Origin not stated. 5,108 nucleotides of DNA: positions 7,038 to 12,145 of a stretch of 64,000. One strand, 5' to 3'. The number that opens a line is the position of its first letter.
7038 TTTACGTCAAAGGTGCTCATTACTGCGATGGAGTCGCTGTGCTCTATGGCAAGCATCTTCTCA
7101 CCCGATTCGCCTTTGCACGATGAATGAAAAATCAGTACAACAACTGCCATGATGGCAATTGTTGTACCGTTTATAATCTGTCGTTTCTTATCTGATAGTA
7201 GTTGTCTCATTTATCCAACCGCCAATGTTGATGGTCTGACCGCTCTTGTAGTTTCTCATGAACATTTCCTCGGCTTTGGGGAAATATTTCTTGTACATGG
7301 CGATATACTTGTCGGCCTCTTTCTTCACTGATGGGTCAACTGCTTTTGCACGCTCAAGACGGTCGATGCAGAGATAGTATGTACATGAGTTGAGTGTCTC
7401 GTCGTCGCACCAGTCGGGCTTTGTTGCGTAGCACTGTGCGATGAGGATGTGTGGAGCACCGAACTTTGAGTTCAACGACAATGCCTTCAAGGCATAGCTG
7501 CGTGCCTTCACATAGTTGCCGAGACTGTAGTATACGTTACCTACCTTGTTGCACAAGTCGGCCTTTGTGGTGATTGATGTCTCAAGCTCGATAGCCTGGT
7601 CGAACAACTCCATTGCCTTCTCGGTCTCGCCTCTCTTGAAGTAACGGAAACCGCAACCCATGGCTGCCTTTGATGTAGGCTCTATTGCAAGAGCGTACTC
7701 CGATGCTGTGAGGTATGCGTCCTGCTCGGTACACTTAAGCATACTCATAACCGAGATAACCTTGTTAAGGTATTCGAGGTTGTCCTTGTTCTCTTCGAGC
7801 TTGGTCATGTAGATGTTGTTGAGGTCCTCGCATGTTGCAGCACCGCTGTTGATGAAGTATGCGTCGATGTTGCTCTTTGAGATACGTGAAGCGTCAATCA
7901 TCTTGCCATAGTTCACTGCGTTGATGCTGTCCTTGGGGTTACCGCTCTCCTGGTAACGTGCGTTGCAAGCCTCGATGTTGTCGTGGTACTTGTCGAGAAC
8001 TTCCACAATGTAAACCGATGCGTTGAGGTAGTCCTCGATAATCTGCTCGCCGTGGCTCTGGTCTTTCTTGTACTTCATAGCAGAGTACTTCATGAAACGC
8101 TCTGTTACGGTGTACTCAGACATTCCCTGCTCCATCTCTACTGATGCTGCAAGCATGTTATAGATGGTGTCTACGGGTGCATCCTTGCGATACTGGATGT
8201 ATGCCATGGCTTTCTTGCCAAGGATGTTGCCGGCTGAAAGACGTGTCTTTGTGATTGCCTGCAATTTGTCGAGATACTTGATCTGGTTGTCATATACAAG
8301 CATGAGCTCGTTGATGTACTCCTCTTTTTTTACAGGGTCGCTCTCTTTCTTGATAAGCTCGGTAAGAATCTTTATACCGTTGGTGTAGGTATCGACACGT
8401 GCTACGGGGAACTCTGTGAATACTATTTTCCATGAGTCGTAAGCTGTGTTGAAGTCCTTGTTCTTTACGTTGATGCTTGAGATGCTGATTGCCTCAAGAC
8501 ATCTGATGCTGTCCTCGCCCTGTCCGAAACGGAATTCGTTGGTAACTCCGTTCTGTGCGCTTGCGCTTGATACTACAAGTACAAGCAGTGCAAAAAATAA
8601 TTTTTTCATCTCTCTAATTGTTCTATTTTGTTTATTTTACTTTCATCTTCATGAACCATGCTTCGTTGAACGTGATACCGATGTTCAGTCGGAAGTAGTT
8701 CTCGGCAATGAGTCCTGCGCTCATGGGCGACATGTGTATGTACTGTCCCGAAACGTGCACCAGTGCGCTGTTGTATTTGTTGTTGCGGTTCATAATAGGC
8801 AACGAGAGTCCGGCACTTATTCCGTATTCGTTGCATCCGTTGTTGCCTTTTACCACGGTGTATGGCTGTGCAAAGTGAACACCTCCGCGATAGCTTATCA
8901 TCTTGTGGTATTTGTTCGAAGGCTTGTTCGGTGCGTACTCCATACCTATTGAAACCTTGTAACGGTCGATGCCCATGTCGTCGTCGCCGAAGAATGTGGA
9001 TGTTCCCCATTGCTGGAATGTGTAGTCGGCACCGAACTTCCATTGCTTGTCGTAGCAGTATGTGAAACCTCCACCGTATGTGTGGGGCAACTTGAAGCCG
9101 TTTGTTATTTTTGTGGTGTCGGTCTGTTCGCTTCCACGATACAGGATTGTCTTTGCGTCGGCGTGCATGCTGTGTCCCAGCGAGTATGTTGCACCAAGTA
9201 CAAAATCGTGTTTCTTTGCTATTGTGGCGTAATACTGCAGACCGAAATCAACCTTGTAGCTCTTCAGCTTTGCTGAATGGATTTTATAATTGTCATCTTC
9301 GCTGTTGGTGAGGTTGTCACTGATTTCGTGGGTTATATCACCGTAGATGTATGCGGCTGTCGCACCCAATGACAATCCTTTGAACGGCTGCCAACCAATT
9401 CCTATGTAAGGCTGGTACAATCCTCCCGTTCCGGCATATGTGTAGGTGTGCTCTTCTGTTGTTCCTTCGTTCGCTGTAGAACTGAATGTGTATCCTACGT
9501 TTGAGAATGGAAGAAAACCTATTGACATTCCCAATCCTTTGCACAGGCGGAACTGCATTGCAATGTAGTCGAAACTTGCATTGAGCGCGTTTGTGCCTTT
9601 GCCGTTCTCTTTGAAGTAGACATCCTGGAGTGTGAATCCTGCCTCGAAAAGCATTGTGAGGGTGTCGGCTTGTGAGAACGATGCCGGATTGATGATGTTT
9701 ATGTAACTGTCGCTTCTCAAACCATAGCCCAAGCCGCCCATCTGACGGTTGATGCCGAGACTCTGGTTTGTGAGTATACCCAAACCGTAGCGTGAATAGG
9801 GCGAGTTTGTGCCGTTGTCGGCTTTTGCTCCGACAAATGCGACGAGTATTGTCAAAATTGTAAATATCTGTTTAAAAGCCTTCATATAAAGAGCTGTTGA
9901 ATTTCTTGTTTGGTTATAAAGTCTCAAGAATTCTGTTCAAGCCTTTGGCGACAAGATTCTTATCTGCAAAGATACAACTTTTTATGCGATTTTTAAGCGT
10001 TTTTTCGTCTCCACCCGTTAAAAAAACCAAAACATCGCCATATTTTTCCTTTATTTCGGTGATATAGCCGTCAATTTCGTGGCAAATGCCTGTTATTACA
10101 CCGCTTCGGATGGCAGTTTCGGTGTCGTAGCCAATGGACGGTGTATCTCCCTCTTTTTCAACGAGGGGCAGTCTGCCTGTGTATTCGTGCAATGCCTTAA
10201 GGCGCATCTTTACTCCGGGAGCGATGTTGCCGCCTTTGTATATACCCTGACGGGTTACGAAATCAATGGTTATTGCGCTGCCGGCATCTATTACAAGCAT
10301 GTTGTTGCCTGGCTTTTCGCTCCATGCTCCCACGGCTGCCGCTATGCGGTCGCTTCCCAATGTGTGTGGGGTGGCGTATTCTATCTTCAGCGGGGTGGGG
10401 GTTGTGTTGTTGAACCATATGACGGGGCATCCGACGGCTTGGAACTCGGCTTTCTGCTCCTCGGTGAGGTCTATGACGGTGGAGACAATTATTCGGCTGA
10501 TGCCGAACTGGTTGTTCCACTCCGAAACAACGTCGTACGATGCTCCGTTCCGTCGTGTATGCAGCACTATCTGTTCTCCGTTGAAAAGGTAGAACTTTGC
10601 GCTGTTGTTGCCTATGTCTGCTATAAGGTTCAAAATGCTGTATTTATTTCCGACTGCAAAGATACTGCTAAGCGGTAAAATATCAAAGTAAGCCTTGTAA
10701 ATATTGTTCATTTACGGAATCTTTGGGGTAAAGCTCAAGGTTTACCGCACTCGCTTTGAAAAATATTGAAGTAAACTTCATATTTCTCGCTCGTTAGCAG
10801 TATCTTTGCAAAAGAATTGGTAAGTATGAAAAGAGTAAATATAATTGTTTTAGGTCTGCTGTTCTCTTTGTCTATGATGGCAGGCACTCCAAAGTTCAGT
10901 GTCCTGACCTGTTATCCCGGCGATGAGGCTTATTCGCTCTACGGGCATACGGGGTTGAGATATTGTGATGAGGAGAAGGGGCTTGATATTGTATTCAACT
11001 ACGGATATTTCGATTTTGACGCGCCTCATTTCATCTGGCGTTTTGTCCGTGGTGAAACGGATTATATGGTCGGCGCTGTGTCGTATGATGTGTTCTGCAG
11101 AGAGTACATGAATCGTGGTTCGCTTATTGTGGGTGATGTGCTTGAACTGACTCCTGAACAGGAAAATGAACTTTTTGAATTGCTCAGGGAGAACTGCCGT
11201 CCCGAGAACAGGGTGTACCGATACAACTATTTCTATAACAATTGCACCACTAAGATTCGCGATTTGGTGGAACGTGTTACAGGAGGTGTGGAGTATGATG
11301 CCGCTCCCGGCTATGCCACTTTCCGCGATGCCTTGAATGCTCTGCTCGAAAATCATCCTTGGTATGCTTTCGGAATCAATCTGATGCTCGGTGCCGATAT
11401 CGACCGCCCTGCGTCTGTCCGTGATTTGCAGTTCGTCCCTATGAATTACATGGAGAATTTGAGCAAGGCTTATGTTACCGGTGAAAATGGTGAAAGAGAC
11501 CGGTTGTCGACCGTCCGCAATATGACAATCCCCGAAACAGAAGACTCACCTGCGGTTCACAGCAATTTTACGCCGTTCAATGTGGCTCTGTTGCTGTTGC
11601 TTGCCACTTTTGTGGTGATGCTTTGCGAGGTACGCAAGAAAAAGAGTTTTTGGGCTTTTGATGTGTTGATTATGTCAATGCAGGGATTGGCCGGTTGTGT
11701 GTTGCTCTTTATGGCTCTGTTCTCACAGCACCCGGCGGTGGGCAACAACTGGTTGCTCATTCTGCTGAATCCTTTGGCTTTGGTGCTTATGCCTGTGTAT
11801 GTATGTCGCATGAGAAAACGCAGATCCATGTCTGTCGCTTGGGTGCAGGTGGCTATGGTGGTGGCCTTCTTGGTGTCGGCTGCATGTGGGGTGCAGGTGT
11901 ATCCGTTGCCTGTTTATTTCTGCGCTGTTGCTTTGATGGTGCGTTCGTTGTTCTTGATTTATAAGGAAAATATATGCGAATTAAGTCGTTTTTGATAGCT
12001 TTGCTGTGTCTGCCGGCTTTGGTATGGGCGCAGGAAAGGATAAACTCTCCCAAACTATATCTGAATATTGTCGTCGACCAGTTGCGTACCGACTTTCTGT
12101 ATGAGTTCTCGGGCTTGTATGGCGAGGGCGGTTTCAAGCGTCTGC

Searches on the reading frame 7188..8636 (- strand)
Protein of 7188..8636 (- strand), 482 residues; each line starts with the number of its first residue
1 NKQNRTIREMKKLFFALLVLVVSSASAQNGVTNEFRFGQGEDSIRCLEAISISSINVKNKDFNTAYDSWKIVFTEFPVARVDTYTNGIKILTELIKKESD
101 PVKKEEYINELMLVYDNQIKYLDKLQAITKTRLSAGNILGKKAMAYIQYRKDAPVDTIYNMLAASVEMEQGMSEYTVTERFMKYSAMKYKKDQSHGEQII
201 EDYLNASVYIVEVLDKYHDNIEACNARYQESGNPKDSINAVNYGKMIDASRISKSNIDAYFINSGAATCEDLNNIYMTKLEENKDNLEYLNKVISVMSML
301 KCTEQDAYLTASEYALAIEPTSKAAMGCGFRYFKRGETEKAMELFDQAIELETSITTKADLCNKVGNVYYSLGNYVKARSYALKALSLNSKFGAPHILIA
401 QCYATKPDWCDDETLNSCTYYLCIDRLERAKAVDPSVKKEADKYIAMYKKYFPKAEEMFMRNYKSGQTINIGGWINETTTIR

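Call 72: search_protein_families(library=pfam, proteins=[window:7188-8636:-], max_evalue=0.00001)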
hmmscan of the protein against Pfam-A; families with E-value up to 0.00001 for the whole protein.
window:7188-8636:- (482 aa): 4 families
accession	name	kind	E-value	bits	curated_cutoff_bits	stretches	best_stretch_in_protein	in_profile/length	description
PF07719.23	TPR_2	-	5.2e-11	42.2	27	0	359-390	1-32/34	Tetratricopeptide repeat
PF00515.34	TPR_1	-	5.9e-09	35.8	27.8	0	359-392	1-34/34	Tetratricopeptide repeat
PF13424.12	TPR_12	-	3.7e-06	27.5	30.1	0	364-404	8-49/77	Tetratricopeptide repeat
PF13374.12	TPR_10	-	5.7e-06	26.6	27.5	0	360-388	3-31/42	Tetratricopeptide repeat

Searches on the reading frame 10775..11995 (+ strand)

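Call 72: search_protein_families(library=pfam, proteins=[window:10775-11995:+], max_evalue=0.00001)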
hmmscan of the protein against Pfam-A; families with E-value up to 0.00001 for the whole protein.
window:10775-11995:+ (406 aa): 2 families
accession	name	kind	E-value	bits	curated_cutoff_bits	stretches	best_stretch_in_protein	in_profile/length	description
PF25221.1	5TMH_Lnb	-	1.4e-33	116.4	25.2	1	264-396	6-138/144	Lnb transmembrane domain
PF13387.12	Lnb_N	-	3.4e-24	85.8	22.2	1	42-176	17-159/175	Lnb N-terminal periplasmic domain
